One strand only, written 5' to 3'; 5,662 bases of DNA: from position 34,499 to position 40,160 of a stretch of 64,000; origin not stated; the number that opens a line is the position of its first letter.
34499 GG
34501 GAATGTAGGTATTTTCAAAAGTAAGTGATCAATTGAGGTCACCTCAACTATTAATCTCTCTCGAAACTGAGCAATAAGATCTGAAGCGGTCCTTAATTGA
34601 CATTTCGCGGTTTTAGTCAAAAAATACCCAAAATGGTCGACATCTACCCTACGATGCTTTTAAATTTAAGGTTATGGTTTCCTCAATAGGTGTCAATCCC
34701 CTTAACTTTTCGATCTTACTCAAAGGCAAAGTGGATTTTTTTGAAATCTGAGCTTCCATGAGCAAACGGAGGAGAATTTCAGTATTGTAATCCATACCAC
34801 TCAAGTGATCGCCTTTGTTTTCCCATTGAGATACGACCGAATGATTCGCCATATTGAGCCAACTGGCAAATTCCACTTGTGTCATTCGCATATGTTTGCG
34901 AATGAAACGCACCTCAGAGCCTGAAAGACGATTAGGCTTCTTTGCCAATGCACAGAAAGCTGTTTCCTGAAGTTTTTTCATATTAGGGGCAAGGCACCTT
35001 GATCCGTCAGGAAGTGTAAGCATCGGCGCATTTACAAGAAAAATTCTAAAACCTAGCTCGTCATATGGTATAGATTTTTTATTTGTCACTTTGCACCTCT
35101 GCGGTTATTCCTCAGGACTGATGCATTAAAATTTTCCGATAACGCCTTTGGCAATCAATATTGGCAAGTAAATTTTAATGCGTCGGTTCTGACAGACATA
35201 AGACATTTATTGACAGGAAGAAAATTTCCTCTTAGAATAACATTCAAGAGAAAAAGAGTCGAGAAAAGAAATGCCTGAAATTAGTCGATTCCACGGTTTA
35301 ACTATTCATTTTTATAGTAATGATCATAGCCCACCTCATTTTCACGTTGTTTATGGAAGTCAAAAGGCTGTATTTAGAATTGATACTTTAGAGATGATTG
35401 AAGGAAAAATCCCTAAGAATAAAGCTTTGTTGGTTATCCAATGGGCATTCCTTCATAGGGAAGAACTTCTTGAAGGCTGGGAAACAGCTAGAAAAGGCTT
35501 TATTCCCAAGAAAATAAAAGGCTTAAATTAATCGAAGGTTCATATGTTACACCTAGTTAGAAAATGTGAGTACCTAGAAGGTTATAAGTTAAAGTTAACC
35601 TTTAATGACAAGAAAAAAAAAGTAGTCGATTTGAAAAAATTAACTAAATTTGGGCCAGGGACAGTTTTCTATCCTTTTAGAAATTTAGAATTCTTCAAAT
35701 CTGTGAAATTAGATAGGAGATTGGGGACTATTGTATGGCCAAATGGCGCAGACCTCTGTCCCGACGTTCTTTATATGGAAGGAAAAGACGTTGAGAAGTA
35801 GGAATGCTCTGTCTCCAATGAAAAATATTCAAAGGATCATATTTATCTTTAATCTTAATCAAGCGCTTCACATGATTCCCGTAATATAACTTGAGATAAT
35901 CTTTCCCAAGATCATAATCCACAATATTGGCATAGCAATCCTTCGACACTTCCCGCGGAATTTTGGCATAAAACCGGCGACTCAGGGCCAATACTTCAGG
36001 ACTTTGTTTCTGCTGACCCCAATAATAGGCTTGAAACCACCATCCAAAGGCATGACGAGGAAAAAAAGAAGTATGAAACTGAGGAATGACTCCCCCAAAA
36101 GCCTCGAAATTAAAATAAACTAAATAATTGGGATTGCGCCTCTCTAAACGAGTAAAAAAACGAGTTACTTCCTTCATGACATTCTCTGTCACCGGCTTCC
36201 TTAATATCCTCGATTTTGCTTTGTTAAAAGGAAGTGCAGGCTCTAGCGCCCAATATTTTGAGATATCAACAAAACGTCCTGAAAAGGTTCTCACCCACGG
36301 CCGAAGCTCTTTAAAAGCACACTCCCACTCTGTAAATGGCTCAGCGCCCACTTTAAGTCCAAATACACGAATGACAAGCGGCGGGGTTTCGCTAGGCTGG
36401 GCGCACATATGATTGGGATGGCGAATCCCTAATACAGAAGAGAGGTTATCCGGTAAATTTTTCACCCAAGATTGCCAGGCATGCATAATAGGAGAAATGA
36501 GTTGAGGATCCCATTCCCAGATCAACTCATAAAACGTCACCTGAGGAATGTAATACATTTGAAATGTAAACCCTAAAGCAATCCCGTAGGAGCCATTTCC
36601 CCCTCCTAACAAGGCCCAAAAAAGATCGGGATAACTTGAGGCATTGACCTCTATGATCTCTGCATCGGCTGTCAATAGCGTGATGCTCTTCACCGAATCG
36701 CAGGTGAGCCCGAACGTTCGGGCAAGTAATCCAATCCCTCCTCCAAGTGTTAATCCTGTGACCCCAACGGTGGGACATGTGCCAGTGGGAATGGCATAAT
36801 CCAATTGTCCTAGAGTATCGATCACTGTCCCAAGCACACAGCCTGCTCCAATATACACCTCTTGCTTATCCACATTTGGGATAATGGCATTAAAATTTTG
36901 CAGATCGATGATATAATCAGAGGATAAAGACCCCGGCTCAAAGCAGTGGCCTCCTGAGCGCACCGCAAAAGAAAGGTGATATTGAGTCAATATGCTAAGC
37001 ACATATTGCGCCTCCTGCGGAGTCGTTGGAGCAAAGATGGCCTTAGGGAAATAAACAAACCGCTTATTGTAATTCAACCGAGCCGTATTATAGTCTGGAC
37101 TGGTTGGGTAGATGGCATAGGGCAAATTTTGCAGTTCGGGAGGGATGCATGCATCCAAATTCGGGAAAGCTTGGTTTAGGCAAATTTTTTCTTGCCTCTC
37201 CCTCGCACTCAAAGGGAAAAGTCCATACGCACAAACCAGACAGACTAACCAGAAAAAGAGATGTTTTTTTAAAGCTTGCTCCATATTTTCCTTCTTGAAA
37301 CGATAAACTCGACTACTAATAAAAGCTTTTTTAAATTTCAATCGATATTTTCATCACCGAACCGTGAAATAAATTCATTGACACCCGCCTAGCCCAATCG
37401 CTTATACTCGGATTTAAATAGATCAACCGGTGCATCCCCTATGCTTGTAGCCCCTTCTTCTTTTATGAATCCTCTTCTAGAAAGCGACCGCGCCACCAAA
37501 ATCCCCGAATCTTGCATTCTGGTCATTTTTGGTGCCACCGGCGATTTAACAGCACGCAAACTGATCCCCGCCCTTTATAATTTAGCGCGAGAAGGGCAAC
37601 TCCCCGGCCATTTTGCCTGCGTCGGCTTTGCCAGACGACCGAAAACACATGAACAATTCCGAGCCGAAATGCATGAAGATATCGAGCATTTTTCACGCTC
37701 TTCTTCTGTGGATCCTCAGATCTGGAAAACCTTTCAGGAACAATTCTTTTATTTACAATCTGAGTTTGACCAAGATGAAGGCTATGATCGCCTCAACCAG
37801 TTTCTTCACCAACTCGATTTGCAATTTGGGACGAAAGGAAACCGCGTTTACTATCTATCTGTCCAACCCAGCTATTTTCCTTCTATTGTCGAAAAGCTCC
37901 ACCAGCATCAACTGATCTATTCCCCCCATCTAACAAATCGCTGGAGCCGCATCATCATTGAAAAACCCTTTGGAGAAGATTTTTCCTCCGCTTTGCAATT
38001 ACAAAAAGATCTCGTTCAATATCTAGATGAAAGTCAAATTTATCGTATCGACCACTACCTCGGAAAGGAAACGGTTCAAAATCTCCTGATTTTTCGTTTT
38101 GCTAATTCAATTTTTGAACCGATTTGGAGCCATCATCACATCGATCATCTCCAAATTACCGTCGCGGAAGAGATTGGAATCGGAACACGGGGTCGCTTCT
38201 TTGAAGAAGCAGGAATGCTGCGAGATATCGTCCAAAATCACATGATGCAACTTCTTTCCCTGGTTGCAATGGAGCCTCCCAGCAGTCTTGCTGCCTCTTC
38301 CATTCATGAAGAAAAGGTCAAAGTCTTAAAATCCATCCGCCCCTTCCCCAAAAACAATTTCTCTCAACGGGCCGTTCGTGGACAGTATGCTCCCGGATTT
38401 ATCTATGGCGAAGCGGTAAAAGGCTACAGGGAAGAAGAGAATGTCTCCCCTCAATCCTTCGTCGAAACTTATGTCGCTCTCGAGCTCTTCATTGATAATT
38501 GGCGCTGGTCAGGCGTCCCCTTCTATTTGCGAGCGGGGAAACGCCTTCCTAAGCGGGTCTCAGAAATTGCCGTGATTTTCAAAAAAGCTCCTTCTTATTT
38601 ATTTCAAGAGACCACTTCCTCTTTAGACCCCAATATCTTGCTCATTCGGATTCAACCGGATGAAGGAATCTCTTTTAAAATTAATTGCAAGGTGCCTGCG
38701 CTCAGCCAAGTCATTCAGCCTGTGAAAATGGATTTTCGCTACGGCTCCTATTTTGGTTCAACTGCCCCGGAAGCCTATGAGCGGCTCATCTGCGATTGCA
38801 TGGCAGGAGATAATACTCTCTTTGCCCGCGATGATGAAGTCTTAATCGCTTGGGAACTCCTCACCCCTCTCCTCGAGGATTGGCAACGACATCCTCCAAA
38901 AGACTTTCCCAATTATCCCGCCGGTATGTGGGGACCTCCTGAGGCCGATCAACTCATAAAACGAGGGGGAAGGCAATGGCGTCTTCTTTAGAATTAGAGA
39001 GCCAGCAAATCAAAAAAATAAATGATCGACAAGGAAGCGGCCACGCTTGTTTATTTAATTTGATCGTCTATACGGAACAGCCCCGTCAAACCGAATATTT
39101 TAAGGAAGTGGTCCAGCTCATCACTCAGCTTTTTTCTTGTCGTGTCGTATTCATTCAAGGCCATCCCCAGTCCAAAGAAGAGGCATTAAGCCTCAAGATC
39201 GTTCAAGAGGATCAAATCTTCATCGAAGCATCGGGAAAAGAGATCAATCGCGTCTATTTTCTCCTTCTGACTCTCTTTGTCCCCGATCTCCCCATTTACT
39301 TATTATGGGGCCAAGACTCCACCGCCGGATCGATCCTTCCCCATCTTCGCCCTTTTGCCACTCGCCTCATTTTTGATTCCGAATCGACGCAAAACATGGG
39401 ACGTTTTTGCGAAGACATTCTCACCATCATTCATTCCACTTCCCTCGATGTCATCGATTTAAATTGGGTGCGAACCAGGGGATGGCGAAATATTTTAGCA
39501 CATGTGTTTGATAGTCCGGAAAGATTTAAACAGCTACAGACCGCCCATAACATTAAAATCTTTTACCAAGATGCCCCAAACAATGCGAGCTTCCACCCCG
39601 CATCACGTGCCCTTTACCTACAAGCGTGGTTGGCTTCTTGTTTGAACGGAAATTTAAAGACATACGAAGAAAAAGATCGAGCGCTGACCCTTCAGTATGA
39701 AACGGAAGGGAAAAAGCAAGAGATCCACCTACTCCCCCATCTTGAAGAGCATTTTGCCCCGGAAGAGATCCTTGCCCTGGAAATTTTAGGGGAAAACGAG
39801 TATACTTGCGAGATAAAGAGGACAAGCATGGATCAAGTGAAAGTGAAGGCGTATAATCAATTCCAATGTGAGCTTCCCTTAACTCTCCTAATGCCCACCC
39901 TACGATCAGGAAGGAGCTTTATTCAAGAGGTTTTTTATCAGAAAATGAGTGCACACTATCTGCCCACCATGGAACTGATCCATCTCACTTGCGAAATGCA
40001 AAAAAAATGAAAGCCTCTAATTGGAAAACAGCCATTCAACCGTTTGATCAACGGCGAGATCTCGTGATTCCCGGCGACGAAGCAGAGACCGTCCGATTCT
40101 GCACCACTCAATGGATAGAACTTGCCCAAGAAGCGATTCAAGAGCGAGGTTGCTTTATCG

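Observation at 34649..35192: Orphan MqsA/XRE-like regulator with an upstream 23-bp inverted-repeat pair; a half-site is reused upstream of the HicB-like gene at 7.9 kb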

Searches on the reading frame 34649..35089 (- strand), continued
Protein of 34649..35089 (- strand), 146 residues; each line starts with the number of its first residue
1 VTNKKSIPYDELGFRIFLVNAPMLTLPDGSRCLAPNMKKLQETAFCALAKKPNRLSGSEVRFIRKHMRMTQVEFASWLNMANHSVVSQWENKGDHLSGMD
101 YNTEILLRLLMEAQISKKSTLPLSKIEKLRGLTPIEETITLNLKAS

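Call 62: fold_search(model_id=the predicted structure, library=pdb)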
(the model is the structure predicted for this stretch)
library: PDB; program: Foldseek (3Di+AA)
matches with E <= 10: 369; with E <= 0.001: 0
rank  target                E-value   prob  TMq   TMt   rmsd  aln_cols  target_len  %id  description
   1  9u9g_A                6.1e-02  0.85  0.30  0.51   9.3        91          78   13  Crystal structure of antitoxin HipB from Pseudomonas fluorescens 2P24 (released 2026-04-01)
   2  9u9g_B                6.1e-02  0.82  0.29  0.50   9.2        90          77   14  Crystal structure of antitoxin HipB from Pseudomonas fluorescens 2P24 (released 2026-04-01)
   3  8ezt_C                9.4e-02  0.97  0.33  0.63   6.8        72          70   18  Crystal structure of HipB(Lp) from Legionella pneumophila (released 2023-09-27)
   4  3gn5_A                1.3e-01  0.60  0.32  0.36  11.1       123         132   21  Structure of the E. coli protein MqsA (YgiT/b3021) (released 2010-01-12)
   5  2b5a_C                1.5e-01  0.84  0.26  0.47   6.4        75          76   17  C.BclI, Control Element of the BclI Restriction-Modification System (released 2006-01-03)
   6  2b5a_A                1.6e-01  0.82  0.26  0.46   6.4        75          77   17  C.BclI, Control Element of the BclI Restriction-Modification System (released 2006-01-03)
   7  2b5a_B                1.9e-01  0.82  0.26  0.47   6.3        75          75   17  C.BclI, Control Element of the BclI Restriction-Modification System (released 2006-01-03)
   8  7o81_AU               1.9e-01  0.72  0.31  0.40  13.3        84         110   14  Rabbit 80S ribosome colliding in another ribosome stalled by the SARS-CoV-2 pseudoknot (released 2021-06-02)
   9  8ezt_A                2.0e-01  0.91  0.33  0.64   6.6        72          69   18  Crystal structure of HipB(Lp) from Legionella pneumophila (released 2023-09-27)
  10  9u9g_C                2.0e-01  0.60  0.30  0.48   9.6        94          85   13  Crystal structure of antitoxin HipB from Pseudomonas fluorescens 2P24 (released 2026-04-01)
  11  8ezt_B                2.5e-01  0.91  0.32  0.60   6.9        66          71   18  Crystal structure of HipB(Lp) from Legionella pneumophila (released 2023-09-27)
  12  1b0n_A                2.7e-01  0.69  0.32  0.43  10.1        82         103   17  SINR PROTEIN/SINI PROTEIN COMPLEX (released 1999-01-13)
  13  8tac_A                2.7e-01  0.66  0.27  0.51   6.3        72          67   26  Designed DNA binding protein (released 2024-08-28)
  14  4i6u_D                2.9e-01  0.87  0.30  0.54   4.8        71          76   18  Crystal Structure of a Y37F mutant of the Restriction-Modification Controller Protein C.Esp1396I (released 2013-11-13)
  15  2ef8_B                3.3e-01  0.90  0.35  0.58   4.1        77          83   17  Crystal structure of C.EcoT38IS (released 2008-02-26)
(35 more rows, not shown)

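Call 71: find_encoding_contigs(protein=P0008, flank=3000, max_places=4)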
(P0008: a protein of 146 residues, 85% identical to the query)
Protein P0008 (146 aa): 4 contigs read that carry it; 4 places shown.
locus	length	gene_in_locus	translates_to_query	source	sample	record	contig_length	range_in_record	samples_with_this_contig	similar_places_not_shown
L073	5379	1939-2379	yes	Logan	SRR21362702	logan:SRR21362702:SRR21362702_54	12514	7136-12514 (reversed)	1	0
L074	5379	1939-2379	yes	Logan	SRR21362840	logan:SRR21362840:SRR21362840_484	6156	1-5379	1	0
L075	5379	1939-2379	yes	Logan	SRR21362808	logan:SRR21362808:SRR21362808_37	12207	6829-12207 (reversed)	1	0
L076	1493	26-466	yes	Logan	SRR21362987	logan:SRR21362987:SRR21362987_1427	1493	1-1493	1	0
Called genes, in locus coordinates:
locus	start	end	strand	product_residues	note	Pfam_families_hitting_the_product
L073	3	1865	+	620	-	?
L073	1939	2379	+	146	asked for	-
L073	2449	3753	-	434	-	PF00534:Glycos_transf_1, PF13692:Glyco_trans_1_4 (weak)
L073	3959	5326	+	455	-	-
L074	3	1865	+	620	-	?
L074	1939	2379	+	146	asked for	-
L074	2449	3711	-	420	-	PF00534:Glycos_transf_1, PF13692:Glyco_trans_1_4 (weak)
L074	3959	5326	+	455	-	-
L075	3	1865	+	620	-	?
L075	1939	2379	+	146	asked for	-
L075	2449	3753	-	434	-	PF00534:Glycos_transf_1, PF13692:Glyco_trans_1_4 (weak)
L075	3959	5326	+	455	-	-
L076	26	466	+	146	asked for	-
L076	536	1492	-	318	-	?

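Call 72: find_encoding_contigs(protein=P0004, flank=3000, max_places=4)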
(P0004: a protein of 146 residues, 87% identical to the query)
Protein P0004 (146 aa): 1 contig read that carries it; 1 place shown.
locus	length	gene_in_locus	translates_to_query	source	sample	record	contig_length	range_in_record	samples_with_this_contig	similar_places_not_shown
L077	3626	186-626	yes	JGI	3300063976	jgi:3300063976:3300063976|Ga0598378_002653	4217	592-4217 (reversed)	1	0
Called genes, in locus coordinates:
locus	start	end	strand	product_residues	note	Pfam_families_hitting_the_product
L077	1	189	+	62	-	?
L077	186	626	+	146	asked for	-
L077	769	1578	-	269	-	PF03099:BPL_LplA_LipB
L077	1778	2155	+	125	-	-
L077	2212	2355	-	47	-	-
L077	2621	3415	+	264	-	-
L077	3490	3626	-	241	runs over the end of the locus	?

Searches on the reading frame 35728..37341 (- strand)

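Call 58: search_protein_families(library=pfam, proteins=[window:35728-37341:-], max_evalue=0.00001)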
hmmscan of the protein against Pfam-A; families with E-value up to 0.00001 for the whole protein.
window:35728-37341:- (537 aa): 2 families
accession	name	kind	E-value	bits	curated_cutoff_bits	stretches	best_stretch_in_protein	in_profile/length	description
PF01565.28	FAD_binding_4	-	2.8e-20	72.9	26.4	1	99-232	1-138/139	FAD binding domain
PF08031.17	BBE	-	4.2e-13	49.5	20.6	1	469-514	1-45/45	Berberine and berberine like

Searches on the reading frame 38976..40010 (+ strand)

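Call 58: search_protein_families(library=pfam, proteins=[window:38976-40010:+], max_evalue=0.00001)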
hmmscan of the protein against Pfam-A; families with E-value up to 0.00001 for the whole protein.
window:38976-40010:+ (344 aa): 2 families
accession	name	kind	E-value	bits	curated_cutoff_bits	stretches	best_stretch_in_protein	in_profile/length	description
PF20171.3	OpcA_G6PD_C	-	1.1e-11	45.8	27.7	1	159-250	3-85/135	Glucose-6-phosphate dehydrogenase subunit C-terminal domain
PF10128.15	OpcA_G6PD_assem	-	2e-09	37.9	27.9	1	53-141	8-109/118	Glucose-6-phosphate dehydrogenase subunit N-terminal domain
